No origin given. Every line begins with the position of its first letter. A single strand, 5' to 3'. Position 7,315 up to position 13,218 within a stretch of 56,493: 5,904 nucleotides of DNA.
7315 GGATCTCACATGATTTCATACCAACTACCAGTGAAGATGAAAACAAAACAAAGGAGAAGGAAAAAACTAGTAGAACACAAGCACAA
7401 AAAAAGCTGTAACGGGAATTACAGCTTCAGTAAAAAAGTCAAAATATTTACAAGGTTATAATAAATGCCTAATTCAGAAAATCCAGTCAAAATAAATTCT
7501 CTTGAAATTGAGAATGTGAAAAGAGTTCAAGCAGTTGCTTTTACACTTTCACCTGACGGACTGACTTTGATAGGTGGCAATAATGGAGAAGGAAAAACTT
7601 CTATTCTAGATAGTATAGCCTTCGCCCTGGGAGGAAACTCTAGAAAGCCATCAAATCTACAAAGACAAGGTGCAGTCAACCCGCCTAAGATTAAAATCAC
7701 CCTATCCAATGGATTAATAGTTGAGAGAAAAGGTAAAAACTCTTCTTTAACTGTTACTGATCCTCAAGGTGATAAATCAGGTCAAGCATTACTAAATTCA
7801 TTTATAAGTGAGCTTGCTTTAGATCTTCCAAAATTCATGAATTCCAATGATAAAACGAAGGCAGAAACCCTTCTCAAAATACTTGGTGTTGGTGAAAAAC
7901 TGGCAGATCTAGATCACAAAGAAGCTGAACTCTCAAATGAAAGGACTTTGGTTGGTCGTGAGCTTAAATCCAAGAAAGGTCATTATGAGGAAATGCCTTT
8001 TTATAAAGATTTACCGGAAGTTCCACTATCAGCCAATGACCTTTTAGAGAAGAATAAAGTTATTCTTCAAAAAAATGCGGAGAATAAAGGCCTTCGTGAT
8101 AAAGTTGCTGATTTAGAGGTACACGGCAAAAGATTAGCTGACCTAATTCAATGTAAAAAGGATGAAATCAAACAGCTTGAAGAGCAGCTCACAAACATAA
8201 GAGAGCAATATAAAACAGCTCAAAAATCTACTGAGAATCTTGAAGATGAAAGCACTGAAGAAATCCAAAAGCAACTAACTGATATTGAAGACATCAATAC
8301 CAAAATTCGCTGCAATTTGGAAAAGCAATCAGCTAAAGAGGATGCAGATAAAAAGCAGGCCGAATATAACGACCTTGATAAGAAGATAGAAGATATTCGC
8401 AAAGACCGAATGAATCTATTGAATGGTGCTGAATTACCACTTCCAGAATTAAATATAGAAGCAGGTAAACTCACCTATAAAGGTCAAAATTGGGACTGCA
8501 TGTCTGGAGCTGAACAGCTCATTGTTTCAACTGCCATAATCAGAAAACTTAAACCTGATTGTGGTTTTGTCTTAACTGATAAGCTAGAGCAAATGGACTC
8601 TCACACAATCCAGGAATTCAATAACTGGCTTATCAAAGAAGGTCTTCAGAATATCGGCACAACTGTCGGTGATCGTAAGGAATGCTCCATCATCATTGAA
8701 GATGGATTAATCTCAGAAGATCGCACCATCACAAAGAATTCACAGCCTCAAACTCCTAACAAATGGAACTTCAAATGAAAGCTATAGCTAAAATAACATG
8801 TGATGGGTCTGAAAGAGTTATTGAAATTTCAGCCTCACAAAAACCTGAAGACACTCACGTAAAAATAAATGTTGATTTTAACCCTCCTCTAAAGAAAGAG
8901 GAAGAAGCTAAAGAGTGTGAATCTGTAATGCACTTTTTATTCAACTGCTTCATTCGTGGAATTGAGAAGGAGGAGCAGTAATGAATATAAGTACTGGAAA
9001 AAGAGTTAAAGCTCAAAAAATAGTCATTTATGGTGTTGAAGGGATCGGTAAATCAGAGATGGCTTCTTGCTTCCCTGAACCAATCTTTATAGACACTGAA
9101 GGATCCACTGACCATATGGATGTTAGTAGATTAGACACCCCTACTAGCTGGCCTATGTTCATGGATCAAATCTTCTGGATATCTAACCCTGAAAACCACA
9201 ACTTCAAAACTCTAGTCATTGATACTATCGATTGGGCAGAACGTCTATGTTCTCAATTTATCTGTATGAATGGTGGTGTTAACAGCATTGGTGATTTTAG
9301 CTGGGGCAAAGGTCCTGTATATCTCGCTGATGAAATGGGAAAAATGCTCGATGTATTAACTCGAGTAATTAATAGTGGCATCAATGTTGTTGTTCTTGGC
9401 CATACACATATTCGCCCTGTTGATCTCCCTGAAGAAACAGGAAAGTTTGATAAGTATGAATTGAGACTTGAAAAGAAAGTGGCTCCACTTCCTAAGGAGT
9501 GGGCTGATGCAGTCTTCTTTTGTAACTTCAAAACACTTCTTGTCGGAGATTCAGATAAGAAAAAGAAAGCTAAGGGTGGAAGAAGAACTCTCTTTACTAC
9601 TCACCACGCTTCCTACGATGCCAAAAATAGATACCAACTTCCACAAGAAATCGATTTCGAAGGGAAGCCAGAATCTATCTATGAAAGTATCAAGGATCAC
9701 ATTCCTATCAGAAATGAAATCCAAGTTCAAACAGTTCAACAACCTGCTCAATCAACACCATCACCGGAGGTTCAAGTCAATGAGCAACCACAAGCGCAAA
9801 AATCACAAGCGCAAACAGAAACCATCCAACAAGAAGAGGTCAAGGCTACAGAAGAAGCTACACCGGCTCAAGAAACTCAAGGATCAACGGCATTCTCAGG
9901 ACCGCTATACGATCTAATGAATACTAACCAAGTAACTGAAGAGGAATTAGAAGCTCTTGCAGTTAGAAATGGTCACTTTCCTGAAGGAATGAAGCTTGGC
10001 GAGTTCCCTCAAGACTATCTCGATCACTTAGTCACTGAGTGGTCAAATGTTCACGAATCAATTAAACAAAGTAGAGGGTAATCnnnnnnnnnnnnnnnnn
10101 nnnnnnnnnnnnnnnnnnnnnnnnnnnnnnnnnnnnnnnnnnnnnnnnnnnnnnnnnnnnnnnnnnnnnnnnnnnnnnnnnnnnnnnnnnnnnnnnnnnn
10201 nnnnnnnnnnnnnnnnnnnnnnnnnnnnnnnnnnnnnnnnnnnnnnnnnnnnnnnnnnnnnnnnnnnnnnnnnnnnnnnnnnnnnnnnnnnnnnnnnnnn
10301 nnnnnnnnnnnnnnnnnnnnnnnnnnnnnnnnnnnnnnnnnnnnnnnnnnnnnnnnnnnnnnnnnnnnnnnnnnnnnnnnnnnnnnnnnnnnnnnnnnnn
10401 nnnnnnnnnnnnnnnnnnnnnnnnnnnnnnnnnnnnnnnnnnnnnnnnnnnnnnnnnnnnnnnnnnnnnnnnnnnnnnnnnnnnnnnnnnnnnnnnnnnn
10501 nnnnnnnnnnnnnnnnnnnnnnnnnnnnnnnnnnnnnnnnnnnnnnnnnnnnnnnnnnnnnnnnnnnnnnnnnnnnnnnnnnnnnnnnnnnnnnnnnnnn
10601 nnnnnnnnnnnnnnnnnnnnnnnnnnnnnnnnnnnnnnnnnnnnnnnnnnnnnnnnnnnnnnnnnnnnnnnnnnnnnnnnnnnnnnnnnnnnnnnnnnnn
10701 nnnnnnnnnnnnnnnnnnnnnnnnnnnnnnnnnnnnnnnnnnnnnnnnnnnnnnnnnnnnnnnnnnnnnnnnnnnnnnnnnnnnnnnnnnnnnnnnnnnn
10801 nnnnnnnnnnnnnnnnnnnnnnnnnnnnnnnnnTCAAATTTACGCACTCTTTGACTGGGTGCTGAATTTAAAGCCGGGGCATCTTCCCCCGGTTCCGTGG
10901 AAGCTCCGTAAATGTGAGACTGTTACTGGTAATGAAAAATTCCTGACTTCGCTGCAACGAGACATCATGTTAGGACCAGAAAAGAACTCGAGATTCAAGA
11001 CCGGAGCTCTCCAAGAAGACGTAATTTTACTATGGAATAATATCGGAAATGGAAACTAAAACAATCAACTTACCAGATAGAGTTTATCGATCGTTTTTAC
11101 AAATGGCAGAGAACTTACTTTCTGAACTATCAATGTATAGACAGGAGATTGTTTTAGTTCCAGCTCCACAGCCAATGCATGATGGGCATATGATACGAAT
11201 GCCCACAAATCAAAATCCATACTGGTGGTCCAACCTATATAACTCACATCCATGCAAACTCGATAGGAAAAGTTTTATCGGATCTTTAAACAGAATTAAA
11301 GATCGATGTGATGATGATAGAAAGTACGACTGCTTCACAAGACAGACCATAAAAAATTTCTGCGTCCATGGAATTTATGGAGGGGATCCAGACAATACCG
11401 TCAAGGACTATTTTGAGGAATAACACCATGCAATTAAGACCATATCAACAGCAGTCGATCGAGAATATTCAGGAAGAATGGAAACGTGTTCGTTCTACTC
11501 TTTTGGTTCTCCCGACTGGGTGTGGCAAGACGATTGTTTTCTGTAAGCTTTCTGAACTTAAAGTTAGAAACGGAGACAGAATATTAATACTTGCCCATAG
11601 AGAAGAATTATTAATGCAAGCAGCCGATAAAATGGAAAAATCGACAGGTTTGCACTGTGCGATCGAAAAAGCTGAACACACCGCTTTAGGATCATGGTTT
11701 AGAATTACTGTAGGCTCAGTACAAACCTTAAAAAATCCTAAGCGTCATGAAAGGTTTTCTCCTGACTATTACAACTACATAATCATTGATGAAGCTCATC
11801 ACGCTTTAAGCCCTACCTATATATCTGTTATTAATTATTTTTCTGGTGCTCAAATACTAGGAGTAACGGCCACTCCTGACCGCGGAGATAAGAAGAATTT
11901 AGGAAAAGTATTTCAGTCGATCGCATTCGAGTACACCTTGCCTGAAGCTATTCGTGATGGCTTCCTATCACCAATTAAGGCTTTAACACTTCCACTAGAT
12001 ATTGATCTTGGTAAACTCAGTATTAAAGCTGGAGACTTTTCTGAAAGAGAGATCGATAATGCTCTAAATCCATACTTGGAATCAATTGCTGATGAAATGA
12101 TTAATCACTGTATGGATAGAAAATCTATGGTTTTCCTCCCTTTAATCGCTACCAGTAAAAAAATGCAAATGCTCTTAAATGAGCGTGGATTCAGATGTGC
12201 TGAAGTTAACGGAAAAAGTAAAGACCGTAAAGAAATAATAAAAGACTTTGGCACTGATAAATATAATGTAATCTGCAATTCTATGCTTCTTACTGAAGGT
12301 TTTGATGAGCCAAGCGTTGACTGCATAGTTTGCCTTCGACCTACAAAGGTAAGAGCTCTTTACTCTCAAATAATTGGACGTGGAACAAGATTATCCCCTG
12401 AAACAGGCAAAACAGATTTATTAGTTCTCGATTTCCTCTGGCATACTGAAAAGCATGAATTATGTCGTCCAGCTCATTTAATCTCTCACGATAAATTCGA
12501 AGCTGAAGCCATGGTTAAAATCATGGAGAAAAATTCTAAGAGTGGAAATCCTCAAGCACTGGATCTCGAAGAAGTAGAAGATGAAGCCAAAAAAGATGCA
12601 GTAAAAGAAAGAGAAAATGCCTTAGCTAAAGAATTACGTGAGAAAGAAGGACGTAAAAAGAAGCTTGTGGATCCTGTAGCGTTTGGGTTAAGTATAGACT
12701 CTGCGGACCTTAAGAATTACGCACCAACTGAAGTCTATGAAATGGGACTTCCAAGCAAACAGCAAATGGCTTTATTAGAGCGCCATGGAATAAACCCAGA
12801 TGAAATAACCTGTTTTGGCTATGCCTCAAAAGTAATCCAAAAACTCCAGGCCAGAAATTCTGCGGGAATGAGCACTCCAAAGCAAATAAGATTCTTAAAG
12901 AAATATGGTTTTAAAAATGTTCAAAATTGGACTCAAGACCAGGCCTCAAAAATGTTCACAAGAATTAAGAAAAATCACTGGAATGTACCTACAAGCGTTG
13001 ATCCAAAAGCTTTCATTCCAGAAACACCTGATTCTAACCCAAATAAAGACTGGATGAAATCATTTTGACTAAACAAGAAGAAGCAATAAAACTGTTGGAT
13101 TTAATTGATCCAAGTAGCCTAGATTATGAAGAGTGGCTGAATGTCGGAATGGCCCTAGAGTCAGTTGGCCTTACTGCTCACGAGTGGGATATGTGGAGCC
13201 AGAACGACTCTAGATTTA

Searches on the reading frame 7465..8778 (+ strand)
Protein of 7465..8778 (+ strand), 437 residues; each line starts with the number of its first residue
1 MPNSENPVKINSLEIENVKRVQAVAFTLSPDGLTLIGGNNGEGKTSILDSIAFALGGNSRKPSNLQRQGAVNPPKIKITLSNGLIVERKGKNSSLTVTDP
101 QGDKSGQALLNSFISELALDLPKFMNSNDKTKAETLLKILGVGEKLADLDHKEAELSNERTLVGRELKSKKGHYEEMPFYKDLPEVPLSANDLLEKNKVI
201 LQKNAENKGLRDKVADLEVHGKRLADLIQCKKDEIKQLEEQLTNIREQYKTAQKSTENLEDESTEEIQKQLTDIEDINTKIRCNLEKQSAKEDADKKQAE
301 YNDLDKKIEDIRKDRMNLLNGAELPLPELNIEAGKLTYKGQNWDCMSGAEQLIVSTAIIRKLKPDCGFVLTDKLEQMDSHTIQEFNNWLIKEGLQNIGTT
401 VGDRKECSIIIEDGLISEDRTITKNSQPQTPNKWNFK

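Call 11: search_protein_families(library=pfam, proteins=[window:7465-8778:+], max_evalue=0.01)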
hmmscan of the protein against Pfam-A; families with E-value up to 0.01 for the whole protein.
window:7465-8778:+ (437 aa): 5 families
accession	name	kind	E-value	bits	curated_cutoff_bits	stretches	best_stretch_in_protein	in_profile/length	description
PF13476.12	AAA_23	-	4.7e-12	47.4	27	1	12-309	1-201/201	AAA domain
PF02463.25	SMC_N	-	1.9e-09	37.8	40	1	10-60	2-53/220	RecF/RecN/SMC N terminal domain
PF13175.12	AAA_15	-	1.1e-08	35.5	32.1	1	9-320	2-292/374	AAA ATPase domain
PF13555.12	AAA_29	-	1.2e-05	25.4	27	1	12-64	3-55/61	P-loop containing region of AAA domain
PF17078.10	SHE3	-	0.0025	18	30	1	191-318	27-152/228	SWI5-dependent HO expression protein 3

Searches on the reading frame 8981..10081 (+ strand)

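Call 11: search_protein_families(library=pfam, proteins=[window:8981-10081:+], max_evalue=0.01)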
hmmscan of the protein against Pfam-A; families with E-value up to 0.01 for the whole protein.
window:8981-10081:+ (366 aa): 1 family
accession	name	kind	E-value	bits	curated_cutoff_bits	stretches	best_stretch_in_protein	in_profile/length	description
PF13479.12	AAA_24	-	3.2e-49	167.9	27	1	11-218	2-195/195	AAA domain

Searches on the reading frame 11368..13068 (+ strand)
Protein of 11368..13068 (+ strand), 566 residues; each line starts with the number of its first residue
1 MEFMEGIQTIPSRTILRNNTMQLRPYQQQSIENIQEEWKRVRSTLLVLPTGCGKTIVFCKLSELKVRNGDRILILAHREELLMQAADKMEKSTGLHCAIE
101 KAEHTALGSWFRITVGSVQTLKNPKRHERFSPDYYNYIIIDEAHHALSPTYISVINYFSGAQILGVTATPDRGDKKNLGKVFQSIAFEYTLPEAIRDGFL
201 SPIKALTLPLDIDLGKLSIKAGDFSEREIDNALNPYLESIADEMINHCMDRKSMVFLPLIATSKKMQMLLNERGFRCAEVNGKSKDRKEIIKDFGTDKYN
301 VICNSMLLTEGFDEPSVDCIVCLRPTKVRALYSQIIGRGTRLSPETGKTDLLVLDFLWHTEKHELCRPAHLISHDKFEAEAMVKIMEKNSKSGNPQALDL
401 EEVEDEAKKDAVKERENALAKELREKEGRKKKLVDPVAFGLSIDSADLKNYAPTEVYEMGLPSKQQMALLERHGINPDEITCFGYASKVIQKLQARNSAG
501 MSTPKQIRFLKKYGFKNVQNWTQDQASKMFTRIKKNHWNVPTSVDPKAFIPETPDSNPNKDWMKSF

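Call 11: search_protein_families(library=pfam, proteins=[window:11368-13068:+], max_evalue=0.01)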
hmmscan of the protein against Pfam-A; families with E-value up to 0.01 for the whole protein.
window:11368-13068:+ (566 aa): 5 families
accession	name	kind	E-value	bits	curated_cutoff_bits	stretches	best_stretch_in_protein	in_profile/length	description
PF04851.21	ResIII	-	1.9e-32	112.9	22.5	1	21-172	2-164/164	Type III restriction enzyme, res subunit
PF00271.37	Helicase_C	-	1.4e-14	54.7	23.5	1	244-342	9-109/110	Helicase conserved C-terminal domain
PF00270.35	DEAD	-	2.4e-13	50.6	26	1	24-172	1-162/167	DEAD/DEAH box helicase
PF18766.7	SWI2_SNF2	-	2.5e-11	44.1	26.7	1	29-204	4-189/221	SWI2/SNF2 ATPase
PF13604.12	AAA_30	-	0.00074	19.7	27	1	23-158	2-112/191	AAA domain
